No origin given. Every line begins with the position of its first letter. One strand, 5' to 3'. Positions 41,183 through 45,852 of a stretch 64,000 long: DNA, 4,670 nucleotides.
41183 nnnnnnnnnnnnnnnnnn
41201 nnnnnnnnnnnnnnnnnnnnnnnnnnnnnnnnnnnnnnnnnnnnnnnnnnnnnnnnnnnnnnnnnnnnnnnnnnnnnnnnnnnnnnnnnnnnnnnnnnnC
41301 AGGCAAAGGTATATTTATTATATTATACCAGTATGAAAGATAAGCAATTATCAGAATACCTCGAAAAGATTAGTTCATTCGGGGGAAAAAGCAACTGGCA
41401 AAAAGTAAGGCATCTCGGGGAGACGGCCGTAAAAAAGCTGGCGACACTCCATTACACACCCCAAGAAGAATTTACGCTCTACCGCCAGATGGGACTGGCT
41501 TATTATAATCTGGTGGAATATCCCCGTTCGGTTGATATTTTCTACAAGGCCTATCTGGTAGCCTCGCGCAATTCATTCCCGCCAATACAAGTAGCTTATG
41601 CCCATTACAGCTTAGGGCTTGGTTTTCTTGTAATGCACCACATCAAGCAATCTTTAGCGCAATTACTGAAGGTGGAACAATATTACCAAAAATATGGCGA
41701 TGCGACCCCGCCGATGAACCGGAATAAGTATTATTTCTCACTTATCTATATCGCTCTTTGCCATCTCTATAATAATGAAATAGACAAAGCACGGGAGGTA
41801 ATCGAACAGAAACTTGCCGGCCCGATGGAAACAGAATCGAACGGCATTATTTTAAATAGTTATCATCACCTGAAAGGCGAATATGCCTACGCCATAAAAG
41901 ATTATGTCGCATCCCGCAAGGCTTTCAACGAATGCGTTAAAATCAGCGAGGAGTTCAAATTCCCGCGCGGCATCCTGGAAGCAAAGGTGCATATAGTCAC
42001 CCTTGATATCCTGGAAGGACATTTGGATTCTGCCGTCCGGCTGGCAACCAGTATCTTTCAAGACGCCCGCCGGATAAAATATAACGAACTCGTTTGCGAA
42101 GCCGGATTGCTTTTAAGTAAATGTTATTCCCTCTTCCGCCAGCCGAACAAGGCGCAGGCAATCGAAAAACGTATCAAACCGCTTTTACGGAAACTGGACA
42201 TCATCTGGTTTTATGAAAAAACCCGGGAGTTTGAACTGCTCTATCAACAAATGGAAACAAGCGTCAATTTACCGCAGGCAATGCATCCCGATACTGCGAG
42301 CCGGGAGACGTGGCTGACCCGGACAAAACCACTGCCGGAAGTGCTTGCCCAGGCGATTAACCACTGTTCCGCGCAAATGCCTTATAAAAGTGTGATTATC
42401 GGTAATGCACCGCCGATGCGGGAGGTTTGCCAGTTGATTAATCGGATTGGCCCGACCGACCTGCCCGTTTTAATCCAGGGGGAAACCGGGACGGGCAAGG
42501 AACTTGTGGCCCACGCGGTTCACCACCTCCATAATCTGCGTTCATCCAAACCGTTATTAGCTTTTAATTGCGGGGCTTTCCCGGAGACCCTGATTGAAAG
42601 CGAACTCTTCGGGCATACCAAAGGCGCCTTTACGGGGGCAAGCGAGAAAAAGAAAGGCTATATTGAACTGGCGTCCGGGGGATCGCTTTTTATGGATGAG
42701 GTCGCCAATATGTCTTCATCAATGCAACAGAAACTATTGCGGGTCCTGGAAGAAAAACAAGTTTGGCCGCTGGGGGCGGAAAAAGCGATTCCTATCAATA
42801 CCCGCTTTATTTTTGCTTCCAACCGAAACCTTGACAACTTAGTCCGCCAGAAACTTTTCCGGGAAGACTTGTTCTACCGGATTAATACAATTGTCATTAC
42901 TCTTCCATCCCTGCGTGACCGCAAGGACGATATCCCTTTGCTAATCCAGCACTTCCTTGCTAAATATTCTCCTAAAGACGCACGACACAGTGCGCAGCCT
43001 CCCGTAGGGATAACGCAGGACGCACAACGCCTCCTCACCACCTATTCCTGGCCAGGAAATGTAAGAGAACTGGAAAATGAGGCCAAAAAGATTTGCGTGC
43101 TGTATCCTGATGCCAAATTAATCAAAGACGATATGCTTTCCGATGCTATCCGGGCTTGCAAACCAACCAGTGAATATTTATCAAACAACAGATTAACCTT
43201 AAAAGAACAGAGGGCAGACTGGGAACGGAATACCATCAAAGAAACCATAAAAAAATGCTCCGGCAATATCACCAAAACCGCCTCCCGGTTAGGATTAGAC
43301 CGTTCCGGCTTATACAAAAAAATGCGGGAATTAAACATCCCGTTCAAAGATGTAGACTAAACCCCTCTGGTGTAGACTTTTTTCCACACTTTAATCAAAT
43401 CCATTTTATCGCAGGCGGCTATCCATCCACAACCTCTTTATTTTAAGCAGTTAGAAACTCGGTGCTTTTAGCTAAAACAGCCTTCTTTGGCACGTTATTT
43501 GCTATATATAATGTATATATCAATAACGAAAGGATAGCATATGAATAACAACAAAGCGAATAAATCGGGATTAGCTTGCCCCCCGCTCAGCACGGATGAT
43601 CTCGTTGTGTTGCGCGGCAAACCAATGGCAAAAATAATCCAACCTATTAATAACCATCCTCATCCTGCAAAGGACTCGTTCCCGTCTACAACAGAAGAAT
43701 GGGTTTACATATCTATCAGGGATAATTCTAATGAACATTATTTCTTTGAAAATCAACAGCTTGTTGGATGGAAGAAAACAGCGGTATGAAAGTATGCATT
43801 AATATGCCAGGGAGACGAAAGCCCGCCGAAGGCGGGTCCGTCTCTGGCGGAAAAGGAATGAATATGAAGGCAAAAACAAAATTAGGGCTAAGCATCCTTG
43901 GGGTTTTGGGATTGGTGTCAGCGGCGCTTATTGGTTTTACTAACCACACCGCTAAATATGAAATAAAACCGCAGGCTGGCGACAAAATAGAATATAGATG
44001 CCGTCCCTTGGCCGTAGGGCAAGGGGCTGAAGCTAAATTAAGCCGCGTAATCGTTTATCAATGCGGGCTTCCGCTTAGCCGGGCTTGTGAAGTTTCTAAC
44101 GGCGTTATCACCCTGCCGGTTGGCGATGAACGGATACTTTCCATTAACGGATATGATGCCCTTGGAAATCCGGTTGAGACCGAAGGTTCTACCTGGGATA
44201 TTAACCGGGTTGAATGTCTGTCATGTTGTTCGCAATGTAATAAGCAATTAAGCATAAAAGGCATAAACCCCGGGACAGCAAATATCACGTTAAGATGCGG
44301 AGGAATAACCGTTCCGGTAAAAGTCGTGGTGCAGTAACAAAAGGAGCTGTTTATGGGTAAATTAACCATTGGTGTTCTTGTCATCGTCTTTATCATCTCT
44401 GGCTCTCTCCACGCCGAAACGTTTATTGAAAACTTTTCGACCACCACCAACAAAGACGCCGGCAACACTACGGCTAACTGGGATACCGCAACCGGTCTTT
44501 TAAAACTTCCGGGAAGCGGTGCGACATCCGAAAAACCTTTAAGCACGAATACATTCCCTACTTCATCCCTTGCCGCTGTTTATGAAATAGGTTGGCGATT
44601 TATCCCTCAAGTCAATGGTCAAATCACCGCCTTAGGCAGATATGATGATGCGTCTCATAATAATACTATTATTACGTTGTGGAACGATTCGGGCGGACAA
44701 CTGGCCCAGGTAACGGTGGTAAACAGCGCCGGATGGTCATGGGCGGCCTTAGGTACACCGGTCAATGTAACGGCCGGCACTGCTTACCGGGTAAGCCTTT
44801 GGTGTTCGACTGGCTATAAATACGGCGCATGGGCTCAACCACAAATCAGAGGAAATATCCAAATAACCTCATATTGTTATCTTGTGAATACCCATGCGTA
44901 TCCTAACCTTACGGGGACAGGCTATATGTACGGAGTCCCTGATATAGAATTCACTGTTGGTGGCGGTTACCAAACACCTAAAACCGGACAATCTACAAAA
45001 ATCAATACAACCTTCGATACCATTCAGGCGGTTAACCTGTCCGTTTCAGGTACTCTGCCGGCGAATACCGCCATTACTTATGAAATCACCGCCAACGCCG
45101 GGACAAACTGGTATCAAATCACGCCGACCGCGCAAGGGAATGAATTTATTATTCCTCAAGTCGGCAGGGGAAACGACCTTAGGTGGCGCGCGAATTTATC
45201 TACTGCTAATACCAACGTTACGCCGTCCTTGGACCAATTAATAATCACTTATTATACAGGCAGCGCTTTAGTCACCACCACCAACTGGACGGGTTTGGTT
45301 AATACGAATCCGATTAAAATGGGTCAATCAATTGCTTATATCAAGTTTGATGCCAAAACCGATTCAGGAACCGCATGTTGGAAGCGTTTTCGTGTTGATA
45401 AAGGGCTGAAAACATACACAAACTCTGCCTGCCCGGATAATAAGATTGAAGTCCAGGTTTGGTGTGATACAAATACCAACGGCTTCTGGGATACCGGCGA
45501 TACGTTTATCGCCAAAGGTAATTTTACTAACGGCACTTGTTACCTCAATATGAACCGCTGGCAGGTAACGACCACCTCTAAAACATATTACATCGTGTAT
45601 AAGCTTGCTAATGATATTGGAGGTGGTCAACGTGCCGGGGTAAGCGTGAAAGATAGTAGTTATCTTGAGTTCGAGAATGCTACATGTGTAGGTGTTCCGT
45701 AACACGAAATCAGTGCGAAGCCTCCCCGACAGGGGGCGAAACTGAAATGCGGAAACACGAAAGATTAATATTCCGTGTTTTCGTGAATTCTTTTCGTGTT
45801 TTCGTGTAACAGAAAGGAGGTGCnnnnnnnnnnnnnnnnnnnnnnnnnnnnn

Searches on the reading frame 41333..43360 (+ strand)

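Call 11: search_protein_families(library=pfam, proteins=[window:41333-43360:+], max_evalue=0.01)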
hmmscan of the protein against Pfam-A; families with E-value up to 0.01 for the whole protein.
window:41333-43360:+ (675 aa): 8 families
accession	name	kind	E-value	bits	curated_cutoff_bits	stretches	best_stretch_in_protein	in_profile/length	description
PF00158.32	Sigma54_activat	-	7.4e-64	214.9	20.2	1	355-522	1-167/168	Sigma-54 interaction domain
PF25601.1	AAA_lid_14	-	3.1e-20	72.2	27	1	528-613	1-81/87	AAA+ ATPase lid domain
PF14532.12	Sigma54_activ_2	-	1.1e-16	61.8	25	1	356-527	1-138/138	Sigma-54 interaction domain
PF02954.25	HTH_8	-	1.5e-10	41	22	1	627-666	2-41/42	Bacterial regulatory protein, Fis family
PF07728.20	AAA_5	-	3e-08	34.2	22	1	378-499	1-124/139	AAA domain (dynein-related subfamily)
PF01078.27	Mg_chelatase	-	1.2e-05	25.2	20.3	1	434-494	92-152/207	Magnesium chelatase, subunit ChlI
PF07724.20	AAA_2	-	0.00018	22.1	27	1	379-506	6-133/166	AAA domain (Cdc48 subfamily)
PF00004.35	AAA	-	0.0034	18.3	21.2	1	379-512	1-121/131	ATPase family associated with various cellular activities (AAA)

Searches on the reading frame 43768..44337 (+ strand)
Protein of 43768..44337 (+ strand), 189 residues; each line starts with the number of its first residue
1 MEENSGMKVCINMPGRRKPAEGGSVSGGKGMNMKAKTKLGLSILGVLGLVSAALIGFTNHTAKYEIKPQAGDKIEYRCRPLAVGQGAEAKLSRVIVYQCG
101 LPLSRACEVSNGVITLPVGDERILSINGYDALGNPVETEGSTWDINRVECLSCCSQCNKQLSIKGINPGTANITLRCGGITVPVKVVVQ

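Call 11: search_protein_families(library=pfam, proteins=[window:43768-44337:+], max_evalue=0.01)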
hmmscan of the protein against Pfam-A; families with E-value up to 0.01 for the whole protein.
window:43768-44337:+ (189 aa): 0 families

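Call 36: find_encoding_contigs(protein=window:43768-44337:+, flank=10000, max_places=8)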
Protein window:43768-44337:+ (189 aa): 2 contigs read that carry it; 2 places shown.
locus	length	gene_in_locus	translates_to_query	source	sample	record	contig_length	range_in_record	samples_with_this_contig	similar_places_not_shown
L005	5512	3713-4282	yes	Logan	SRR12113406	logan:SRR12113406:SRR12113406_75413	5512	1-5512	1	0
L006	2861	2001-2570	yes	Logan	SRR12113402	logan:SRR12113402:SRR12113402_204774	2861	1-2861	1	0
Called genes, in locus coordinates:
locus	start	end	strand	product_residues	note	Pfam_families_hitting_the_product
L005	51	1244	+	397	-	PF00817:IMS, PF11798:IMS_HHH (weak), PF11799:IMS_C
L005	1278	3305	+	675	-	PF00158:Sigma54_activat, PF14532:Sigma54_activ_2, PF01078:Mg_chelatase (faint), PF07728:AAA_5, PF25601:AAA_lid_14, PF02954:HTH_8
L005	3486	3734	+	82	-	-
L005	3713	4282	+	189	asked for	-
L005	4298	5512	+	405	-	?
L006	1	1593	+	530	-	?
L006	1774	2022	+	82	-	-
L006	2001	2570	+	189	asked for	-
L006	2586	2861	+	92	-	?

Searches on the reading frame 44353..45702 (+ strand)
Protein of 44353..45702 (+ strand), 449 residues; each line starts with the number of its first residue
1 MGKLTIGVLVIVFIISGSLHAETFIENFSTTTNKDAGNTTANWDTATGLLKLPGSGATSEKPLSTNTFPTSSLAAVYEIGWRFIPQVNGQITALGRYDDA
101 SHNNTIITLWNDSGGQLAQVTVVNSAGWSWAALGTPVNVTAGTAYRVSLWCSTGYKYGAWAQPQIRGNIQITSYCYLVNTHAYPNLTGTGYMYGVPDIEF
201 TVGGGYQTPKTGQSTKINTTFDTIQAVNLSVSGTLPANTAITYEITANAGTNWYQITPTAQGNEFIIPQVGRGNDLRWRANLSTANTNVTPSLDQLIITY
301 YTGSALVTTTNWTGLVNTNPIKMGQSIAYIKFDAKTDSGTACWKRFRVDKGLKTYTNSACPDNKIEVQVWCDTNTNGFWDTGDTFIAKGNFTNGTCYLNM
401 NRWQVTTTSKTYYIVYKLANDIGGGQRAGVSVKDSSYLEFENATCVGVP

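Call 11: search_protein_families(library=pfam, proteins=[window:44353-45702:+], max_evalue=0.01)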
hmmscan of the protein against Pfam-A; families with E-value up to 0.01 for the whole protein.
window:44353-45702:+ (449 aa): 1 family
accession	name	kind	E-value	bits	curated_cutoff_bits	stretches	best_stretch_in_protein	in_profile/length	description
PF13313.11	DUF4082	-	4.3e-15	56.4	28.4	1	72-156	10-98/143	Domain of unknown function (DUF4082)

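Call 32: find_encoding_contigs(protein=window:44353-45702:+, flank=10000, max_places=8)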
Protein window:44353-45702:+ (449 aa): no gene with exactly this product is on record in the collection.

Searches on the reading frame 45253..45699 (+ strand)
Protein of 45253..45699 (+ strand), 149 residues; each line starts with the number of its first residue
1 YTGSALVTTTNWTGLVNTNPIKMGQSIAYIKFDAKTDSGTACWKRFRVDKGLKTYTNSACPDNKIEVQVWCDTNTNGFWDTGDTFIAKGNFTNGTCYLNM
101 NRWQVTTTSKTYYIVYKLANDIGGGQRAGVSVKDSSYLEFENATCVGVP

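Call 58: find_homologous_proteins(query=A3, max_evalue=0.00001)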
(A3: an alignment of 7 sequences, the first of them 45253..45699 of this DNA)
Query A3 (7 sequences) (149 aa, profile of the alignment): 6 proteins with E <= 0.00001 among 1644 candidates.
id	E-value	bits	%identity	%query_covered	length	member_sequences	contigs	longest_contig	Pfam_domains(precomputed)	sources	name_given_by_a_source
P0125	7.1e-68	245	76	83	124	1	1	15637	-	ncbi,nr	ncbi:MAG: hypothetical protein HY811_11220, partial [Planctomycetes bacterium]|nr:hypothetical prote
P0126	4.7e-60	219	67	87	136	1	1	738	-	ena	-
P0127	4.7e-58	213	64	85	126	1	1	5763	-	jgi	jgi:hypothetical protein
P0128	8.1e-58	212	63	85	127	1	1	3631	-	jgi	jgi:hypothetical protein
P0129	4.2e-35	139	46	92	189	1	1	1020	-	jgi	jgi:hypothetical protein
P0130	5.4e-7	47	57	31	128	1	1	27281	-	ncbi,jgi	jgi:hypothetical protein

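Call 59: find_encoding_contigs(protein=P0127, flank=10000, max_places=5)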
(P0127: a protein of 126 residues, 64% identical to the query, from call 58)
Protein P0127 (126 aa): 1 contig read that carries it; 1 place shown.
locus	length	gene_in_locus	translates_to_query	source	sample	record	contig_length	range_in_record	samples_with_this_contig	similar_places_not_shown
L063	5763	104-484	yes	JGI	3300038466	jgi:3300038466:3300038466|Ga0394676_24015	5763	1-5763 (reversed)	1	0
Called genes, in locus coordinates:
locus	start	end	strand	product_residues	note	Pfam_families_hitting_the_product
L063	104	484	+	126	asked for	-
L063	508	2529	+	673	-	PF01347:TPR_Vitellogenin (faint), PF03130:HEAT_PBS (faint), PF11838:ERAP1_C (faint), PF13513:HEAT_EZ (faint), PF14668:RICTOR_V (faint), PF02985:HEAT (faint), PF13646:HEAT_2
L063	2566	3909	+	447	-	-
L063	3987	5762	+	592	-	?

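Call 60: find_encoding_contigs(protein=P0128, flank=10000, max_places=5)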
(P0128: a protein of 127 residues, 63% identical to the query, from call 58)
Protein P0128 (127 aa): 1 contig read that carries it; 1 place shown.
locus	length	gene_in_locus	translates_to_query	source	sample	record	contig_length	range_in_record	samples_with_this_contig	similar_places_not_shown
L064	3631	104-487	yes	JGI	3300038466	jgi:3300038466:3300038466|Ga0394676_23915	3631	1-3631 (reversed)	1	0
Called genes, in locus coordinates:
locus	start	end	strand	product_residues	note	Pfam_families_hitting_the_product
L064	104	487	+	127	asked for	-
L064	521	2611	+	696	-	PF24681:Kelch_KLHDC2_KLHL20_DRC7 (weak), PF01344:Kelch_1 (faint), PF13415:Beta-prop_FBX42, PF24681:Kelch_KLHDC2_KLHL20_DRC7, PF13418:Beta-prop_TYW4, PF13415:Beta-prop_FBX42, PF05345:He_PIG, PF17963:Big_9, +1 more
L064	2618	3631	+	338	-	?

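Call 61: find_encoding_contigs(protein=P0125, flank=10000, max_places=5)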
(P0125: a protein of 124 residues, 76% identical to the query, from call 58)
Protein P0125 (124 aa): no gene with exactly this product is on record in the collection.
